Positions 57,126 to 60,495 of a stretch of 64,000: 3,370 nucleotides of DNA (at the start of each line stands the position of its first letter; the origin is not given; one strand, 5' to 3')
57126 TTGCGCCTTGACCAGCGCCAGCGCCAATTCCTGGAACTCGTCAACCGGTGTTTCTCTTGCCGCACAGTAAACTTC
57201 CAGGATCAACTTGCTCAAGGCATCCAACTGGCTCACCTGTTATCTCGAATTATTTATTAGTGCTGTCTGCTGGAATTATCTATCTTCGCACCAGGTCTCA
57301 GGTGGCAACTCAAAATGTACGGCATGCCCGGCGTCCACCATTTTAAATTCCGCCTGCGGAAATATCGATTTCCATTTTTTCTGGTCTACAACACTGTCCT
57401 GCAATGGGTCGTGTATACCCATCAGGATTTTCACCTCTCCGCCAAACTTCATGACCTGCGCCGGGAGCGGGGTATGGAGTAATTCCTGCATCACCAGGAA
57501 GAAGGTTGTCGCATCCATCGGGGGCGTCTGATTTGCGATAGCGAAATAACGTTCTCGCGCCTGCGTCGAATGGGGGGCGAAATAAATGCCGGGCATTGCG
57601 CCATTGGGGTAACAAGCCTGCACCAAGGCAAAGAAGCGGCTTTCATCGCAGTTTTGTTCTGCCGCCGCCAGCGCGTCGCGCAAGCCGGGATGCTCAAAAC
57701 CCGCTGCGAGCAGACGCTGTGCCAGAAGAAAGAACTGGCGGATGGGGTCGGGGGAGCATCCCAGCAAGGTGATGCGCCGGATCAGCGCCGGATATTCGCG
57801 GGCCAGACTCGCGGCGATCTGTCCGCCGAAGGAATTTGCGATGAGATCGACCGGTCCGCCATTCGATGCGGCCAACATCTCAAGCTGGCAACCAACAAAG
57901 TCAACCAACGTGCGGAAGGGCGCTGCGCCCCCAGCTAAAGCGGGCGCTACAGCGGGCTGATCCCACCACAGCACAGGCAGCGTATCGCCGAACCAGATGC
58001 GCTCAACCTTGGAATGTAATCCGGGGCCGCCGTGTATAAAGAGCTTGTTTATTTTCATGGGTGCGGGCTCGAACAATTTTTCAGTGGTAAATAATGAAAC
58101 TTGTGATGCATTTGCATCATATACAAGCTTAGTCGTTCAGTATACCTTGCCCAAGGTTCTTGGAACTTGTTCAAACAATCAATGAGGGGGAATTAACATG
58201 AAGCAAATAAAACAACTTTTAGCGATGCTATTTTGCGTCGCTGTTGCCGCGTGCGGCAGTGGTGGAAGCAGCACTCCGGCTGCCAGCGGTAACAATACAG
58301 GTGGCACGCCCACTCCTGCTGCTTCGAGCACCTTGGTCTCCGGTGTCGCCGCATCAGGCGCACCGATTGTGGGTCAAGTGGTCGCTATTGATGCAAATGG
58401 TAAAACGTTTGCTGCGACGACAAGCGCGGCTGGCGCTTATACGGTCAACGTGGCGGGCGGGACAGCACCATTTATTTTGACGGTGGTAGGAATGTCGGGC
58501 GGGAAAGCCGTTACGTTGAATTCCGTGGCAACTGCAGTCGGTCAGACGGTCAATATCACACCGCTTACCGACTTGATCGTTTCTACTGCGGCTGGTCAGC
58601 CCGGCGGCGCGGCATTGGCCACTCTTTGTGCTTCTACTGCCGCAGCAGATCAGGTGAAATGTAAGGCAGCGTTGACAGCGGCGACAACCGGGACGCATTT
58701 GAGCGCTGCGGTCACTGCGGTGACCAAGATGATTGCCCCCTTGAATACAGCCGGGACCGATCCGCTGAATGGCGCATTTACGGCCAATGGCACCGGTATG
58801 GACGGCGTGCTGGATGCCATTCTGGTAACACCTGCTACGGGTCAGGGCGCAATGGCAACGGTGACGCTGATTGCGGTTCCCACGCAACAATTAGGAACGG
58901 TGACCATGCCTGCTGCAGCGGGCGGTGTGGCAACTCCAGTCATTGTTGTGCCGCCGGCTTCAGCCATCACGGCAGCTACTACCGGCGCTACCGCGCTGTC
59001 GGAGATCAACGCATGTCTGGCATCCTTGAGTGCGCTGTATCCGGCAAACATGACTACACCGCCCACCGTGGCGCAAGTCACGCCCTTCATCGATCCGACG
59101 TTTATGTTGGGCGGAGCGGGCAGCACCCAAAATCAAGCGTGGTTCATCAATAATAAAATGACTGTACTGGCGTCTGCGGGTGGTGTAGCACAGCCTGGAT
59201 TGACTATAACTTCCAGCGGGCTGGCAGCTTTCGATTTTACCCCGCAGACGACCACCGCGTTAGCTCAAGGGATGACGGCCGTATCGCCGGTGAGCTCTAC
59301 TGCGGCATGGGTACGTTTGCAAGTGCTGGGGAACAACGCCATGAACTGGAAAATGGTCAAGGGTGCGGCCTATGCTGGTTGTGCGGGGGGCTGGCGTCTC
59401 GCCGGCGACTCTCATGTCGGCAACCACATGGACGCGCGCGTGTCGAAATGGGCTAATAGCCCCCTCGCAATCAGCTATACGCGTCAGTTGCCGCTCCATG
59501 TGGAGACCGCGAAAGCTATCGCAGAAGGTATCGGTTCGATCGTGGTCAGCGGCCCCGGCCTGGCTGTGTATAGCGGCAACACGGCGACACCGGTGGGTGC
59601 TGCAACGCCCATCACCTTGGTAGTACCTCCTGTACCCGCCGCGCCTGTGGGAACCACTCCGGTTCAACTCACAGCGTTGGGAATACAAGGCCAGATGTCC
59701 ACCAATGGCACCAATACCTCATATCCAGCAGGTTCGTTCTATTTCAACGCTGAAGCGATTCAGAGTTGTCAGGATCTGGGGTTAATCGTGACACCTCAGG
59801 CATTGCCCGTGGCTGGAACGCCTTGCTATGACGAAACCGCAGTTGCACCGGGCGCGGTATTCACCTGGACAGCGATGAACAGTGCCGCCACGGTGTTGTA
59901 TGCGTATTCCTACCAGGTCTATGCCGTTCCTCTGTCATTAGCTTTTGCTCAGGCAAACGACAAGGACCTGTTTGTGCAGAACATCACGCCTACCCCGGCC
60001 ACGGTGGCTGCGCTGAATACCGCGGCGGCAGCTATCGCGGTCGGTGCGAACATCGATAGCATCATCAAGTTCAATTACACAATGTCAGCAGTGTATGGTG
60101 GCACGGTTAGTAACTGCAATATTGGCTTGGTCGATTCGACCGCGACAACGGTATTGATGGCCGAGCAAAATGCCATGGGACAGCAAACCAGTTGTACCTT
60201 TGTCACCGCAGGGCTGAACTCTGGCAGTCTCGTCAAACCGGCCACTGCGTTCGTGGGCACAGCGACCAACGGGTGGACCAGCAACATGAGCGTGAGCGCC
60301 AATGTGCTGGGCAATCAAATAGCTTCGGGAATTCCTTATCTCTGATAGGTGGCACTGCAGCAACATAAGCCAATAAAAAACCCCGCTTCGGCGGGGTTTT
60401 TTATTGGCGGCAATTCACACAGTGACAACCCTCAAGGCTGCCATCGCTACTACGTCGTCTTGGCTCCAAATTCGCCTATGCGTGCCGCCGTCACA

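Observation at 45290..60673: Island of repeated 'sensor-LuxR regulator <- -> large lipoprotein' modules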

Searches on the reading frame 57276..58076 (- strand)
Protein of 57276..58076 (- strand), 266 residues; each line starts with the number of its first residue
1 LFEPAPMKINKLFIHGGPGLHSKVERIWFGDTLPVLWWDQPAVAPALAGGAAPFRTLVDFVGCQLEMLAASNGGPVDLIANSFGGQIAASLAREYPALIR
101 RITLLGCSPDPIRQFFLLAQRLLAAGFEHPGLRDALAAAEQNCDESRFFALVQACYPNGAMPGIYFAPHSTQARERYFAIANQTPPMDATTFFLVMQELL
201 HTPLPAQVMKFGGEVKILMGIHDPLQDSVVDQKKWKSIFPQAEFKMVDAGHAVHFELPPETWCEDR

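Call 4: search_protein_families(library=pfam, proteins=[window:57276-58076:-], max_evalue=0.01)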
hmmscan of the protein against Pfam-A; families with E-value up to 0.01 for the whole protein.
window:57276-58076:- (266 aa): 2 families
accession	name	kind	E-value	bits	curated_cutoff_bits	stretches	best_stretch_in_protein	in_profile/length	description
PF00561.26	Abhydrolase_1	-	2.6e-11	44.1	25.8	1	12-256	4-243/245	alpha/beta hydrolase fold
PF12697.13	Abhydrolase_6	-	1.5e-08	36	26.3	1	12-258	2-211/217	Alpha/beta hydrolase family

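Call 5: search_protein_families(library=ncbifam, proteins=[window:57276-58076:-], max_evalue=0.01)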
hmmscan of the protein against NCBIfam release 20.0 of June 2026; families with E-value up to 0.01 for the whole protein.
window:57276-58076:- (266 aa): 3 families
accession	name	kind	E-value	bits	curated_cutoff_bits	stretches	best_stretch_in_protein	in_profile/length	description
NF011457.0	PRK14875.1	equivalog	4.7e-05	22.5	307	1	59-106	183-230/372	acetoin dehydrogenase dihydrolipoyllysine-residue acetyltransferase subunit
NF052614.1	AB_fold_OlsI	equivalog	0.00092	18.8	385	1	58-108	71-123/272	ornithine lipid biosynthesis O-acyltransferase OlsI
TIGR03695.1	menH_SHCHC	equivalog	0.0042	16.5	208.55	0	72-109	69-106/252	2-succinyl-6-hydroxy-2,4-cyclohexadiene-1-carboxylate synthase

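Call 36: search_solved_structures(query=window:57276-58076:-, max_evalue=0.01)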
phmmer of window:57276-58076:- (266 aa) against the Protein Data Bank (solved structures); distinct sequences matched with E-value up to 0.01: 1.
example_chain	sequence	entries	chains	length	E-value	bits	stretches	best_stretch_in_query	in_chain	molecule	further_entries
8qzu_A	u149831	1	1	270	0.00019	24.1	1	25-107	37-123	Carboxylesterase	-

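Call 60: search_protein_families(library=ncbifam, proteins=[window:57276-58076:-], max_evalue=1)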
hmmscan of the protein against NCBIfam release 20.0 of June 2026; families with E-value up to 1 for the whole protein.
window:57276-58076:- (266 aa): 6 families
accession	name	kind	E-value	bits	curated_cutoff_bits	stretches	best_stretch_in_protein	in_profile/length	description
NF011457.0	PRK14875.1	equivalog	4.7e-05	22.5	307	1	59-106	183-230/372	acetoin dehydrogenase dihydrolipoyllysine-residue acetyltransferase subunit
NF052614.1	AB_fold_OlsI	equivalog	0.00092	18.8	385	1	58-108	71-123/272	ornithine lipid biosynthesis O-acyltransferase OlsI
TIGR03695.1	menH_SHCHC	equivalog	0.0042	16.5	208.55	1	72-109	69-106/252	2-succinyl-6-hydroxy-2,4-cyclohexadiene-1-carboxylate synthase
NF051488.1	bifunc_PcaDC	exception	0.01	15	390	1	56-109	60-113/375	bifunctional 3-oxoadipate enol-lactonase/4-carboxymuconolactone decarboxylase PcaDC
TIGR02240.1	PHA_depoly_arom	equivalog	0.088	12.1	250.6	1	35-105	54-122/276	poly(3-hydroxyalkanoate) depolymerase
NF050089.1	i_nPHAscl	equivalog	0.26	10.3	300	1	75-106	85-116/288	intracellular short-chain-length polyhydroxyalkanoate depolymerase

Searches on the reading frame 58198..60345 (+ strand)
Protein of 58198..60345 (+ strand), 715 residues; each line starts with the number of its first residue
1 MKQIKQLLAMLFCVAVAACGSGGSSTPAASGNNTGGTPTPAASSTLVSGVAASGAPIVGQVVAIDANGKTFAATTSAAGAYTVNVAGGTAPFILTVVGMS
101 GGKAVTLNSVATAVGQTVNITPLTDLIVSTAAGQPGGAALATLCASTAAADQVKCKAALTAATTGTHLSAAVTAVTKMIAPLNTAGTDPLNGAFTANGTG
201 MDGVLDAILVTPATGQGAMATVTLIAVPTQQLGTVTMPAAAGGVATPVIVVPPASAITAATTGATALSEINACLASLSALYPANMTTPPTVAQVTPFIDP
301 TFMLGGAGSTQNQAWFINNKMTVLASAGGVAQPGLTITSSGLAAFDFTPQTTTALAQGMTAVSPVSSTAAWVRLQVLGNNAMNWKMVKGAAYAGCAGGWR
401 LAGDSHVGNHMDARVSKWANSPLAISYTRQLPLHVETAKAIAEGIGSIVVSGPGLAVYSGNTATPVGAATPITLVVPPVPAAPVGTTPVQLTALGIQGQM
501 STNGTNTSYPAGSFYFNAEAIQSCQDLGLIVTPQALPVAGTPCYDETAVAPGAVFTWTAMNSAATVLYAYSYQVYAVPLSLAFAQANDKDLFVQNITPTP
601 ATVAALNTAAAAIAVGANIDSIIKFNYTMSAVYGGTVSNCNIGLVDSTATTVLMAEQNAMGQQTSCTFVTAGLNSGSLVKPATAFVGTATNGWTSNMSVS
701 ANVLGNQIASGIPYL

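Call 4: search_protein_families(library=pfam, proteins=[window:58198-60345:+], max_evalue=0.01)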
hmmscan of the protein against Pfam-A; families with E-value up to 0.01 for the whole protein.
window:58198-60345:+ (715 aa): 0 families

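Call 5: search_protein_families(library=ncbifam, proteins=[window:58198-60345:+], max_evalue=0.01)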
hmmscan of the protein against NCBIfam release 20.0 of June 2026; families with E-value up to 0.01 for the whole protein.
window:58198-60345:+ (715 aa): 0 families

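Call 79: find_homologous_proteins(query=window:58198-60345:+, max_evalue=1e-10)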
Query window:58198-60345:+ (715 aa): 132 proteins with E <= 1e-10 among 8000 candidates; the best 120 are listed.
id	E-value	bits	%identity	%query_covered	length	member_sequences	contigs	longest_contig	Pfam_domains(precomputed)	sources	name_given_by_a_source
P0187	0.0e+0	1487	100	100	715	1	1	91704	-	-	-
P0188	0.0e+0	1266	88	98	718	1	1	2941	-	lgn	-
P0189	0.0e+0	1025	74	94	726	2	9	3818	-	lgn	-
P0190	2.4e-228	778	61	94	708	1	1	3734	-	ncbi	-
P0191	3.7e-213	728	59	93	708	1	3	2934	-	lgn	-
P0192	1.2e-212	726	59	97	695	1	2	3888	-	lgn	-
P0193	2.5e-212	725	61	91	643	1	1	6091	-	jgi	jgi:hypothetical protein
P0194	6.5e-210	717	60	99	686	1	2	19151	-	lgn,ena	-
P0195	2.8e-207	709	58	92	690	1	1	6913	-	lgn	-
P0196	7.8e-205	701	57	94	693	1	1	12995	-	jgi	jgi:hypothetical protein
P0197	1.6e-203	696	59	93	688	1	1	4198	-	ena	-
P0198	3.7e-202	692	56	98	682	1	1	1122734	-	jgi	jgi:hypothetical protein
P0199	4.2e-202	692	59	94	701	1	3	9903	-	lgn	-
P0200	1.6e-200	686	57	94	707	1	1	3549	-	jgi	jgi:hypothetical protein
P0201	5.0e-191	655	52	100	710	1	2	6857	-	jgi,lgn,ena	-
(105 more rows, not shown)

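Call 97: predict_structure(alignment_id=A5)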
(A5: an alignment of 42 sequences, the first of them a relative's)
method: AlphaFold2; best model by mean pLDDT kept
length: 715 residues; sequences in the alignment: 42
mean_pLDDT: 87.8   pTM: 0.82
mean pLDDT of the five models: 87.8, 86.4, 85.0, 81.4, 80.6
residues with pLDDT >= 90: 465; 70-90: 199; 50-70: 12; < 50: 39
segments of 3 or more residues with pLDDT < 50: 1-39
pLDDT, mean of each block of 10 residues (from residue 1): 32 29 36 44 82 86 89 89 94 89 83 93 95 85 82 87 89 96 92 79 89 90 88 94 92 92 93 96 95 98 91 96 90 91 91 90 92 82 94 97 94 93 86 95 96 96 96 94 80 92 79 85 92 77 92 93 96 87 84 96 97 97 96 87 96 93 92 92 96 95 92 94
secondary structure, 60 per line:
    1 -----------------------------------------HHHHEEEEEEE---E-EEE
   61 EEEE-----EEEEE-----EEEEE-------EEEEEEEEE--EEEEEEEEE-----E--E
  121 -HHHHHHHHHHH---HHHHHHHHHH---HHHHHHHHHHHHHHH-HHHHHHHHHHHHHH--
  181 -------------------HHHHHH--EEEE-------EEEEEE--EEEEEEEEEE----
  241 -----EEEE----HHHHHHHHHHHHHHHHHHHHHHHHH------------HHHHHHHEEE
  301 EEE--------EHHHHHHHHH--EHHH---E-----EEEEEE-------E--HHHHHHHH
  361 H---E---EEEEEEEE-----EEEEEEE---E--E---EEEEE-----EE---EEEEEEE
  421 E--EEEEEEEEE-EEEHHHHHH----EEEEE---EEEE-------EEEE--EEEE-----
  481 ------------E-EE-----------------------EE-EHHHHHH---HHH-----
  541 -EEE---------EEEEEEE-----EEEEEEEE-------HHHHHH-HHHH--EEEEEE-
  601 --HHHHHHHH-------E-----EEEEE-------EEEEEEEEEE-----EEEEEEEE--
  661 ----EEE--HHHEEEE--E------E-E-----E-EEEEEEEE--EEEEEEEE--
elements in order (helices of 4 or more, strands of 3 or more residues): H42-45 E46-52 E58-64 E70-74 E80-84 E92-100 E103-111 H122-132 H136-145 H149-163 H165-178 H200-205 E208-211 E219-224 E227-236 E246-249 H254-278 H291-297 E298-303 H313-321 E337-342 H353-361 E369-376 E382-388 E399-403 E414-421 E424-432 E434-436 H437-442 E447-451 E455-458 E466-469 E472-475 H524-529 E542-544 E554-560 E566-573 H581-586 H588-591 E594-599 H603-610 E624-628 E636-645 E651-658 E665-667 E673-676 E696-703 E706-713

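Call 100: fold_search(model_id=the predicted structure, library=pdb)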
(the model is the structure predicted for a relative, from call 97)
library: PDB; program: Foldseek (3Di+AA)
matches with E <= 10: 598; with E <= 0.001: 2
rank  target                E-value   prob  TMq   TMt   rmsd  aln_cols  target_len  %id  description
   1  9i0d                  3.5e-13  1.00  0.24  0.80   2.5       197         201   33  Crystal structure of the non-heme domain from PgcA - D208A D212A (released 2026-01-21)
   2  9i0e_A                2.3e-09  1.00  0.22  0.77   2.7       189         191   32  Crystal structure of the non-heme domain from PgcA - Wildtype (released 2026-01-21)
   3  9g4n_C                1.4e-02  0.60  0.12  0.15  14.7       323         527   12  Glycoside Hydrolase Family 157 from Labilibaculum antarcticum (LaGH157) E224A mutant in complex with Laminaritriose an (released 2025-05-21)
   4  9fz9_C                2.8e-02  0.47  0.13  0.16  13.1       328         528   10  Glycoside Hydrolase Family 157 from Labilibaculum antarcticum, wild type SeMet derivative (LaGH157) (released 2025-07-16)
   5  4zmy                  3.5e-02  0.15  0.09  0.21  20.6       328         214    9  Crystal structure of human P-cadherin (monomer 1) (released 2016-09-07)
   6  4zwj_B                3.9e-02  0.08  0.08  0.08  21.7       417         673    9  Crystal structure of rhodopsin bound to arrestin by femtosecond X-ray laser (released 2015-07-29)
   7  1nkg                  4.1e-02  0.91  0.09  0.11   5.2        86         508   26  Rhamnogalacturonan lyase from Aspergillus aculeatus (released 2004-05-25)
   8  2xhn_A                4.6e-02  0.90  0.09  0.11   5.2        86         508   26  Rhamnogalacturonan lyase from Aspergillus aculeatus K150A active site mutant (released 2010-09-29)
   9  4zmz                  4.6e-02  0.20  0.09  0.22  17.8       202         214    8  Crystal structure of human P-cadherin (monomer 2) (released 2016-09-07)
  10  4nqq_A                4.6e-02  0.18  0.09  0.23  21.3       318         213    8  Crystal structure of mouse P-cadherin extracellular domains EC1-EC2 (released 2014-09-24)
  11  3njx                  4.8e-02  0.90  0.09  0.11   5.2        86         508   26  Rhamnogalacturonan Lyase from Aspergillus aculeatus mutant H210A (released 2010-10-06)
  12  7c7u_A                5.4e-02  0.08  0.09  0.10  22.2       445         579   10  Biofilm associated protein - BSP domain (released 2021-05-12)
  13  9g4n_A                5.7e-02  0.33  0.12  0.15  14.8       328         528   11  Glycoside Hydrolase Family 157 from Labilibaculum antarcticum (LaGH157) E224A mutant in complex with Laminaritriose an (released 2025-05-21)
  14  9g5g_A                6.0e-02  0.44  0.12  0.16   8.6       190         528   15  Glycoside Hydrolase Family 157 from Labilibaculum antarcticum (LaGH157) in complex with Laminaribiose (released 2025-05-21)
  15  3qrb_A                7.5e-02  0.15  0.09  0.24  20.5       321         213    9  crystal structure of E-cadherin EC1-2 P5A P6A (released 2011-05-18)
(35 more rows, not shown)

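Call 103: search_solved_structures(query=window:58198-60345:+, max_evalue=0.01, show_alignments=1)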
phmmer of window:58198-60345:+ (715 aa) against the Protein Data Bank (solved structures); distinct sequences matched with E-value up to 0.01: 3.
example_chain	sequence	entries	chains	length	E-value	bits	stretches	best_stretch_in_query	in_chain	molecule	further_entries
9i0d_A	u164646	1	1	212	1.6e-14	56.8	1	41-219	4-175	Lipoprotein cytochrome c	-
9i0e_A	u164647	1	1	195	2.8e-13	52.7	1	55-219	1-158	Lipoprotein cytochrome c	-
4p99_A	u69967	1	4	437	0.00073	21.6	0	38-89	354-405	MpAFP_RII tetra-tandemer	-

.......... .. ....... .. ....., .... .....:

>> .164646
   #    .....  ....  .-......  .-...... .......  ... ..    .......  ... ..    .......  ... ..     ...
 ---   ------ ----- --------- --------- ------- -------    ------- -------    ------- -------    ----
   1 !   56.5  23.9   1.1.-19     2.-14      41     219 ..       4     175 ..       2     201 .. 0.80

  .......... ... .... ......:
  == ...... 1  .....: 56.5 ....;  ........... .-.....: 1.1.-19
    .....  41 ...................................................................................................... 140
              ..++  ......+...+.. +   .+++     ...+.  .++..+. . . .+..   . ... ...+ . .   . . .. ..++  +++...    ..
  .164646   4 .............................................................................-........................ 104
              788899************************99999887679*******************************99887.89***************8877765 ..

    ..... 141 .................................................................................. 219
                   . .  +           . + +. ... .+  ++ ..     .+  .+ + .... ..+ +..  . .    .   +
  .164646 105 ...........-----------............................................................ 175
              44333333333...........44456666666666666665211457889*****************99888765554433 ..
